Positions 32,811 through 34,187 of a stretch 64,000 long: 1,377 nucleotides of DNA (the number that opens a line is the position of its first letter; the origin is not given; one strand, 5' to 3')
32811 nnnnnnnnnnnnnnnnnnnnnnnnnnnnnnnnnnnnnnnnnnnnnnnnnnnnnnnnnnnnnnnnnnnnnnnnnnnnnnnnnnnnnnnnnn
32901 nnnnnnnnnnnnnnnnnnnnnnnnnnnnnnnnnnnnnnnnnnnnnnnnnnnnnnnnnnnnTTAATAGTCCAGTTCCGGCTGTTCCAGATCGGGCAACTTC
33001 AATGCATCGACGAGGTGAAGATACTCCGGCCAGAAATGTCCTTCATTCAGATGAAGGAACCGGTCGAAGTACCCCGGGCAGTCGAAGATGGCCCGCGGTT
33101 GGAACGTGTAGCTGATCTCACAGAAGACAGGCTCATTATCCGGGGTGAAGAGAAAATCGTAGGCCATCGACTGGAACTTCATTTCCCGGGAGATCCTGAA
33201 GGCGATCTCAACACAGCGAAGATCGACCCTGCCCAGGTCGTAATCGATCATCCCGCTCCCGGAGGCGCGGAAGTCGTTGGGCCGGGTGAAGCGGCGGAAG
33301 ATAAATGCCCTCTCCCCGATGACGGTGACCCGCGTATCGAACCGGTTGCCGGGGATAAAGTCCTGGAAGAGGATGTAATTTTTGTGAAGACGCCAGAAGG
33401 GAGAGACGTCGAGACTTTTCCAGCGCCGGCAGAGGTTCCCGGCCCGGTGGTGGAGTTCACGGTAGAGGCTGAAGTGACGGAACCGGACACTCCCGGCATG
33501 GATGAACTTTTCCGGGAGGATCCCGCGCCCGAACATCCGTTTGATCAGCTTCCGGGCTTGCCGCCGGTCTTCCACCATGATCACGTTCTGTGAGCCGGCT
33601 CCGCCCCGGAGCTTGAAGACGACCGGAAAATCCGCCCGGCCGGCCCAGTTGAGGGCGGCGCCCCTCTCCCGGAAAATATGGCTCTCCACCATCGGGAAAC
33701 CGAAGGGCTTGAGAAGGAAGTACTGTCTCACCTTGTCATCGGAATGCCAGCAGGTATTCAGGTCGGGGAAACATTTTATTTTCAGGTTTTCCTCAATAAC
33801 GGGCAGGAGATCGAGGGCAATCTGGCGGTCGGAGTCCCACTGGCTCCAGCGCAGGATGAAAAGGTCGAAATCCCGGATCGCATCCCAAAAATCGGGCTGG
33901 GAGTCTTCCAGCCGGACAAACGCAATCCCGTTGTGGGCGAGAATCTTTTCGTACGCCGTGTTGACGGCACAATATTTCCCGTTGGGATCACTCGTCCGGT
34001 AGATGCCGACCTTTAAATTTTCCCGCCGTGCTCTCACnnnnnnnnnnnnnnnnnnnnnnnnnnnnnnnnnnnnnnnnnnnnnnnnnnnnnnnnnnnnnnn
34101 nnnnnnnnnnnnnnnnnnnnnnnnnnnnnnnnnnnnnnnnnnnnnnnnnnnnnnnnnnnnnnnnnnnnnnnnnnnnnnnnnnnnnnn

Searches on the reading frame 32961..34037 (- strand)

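Call 11: search_protein_families(library=pfam, proteins=[window:32961-34037:-], max_evalue=0.001)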
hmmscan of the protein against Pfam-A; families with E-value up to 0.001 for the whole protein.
window:32961-34037:- (358 aa): 1 family
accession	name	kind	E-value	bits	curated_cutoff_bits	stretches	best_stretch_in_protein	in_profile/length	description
PF08443.16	RimK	-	2.1e-06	27.9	21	0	219-309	73-164/188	RimK-like ATP-grasp domain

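Call 12: search_protein_families(library=ncbifam, proteins=[window:32961-34037:-], max_evalue=0.001)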
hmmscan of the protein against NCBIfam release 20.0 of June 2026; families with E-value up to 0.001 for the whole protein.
window:32961-34037:- (358 aa): 3 families
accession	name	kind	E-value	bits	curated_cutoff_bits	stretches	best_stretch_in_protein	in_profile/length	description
TIGR00768.1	rimK_fam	subfamily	1.3e-12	47.7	143.4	2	53-167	44-153/276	RimK family alpha-L-glutamate ligase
NF009402.0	PRK12767.1-1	equivalog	2.5e-06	26.5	218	1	99-169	113-181/329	carbamoyl phosphate synthase-like protein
TIGR02144.1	LysX_arch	equivalog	3.5e-06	26.3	275.6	0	83-166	69-152/281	lysine biosynthesis protein LysX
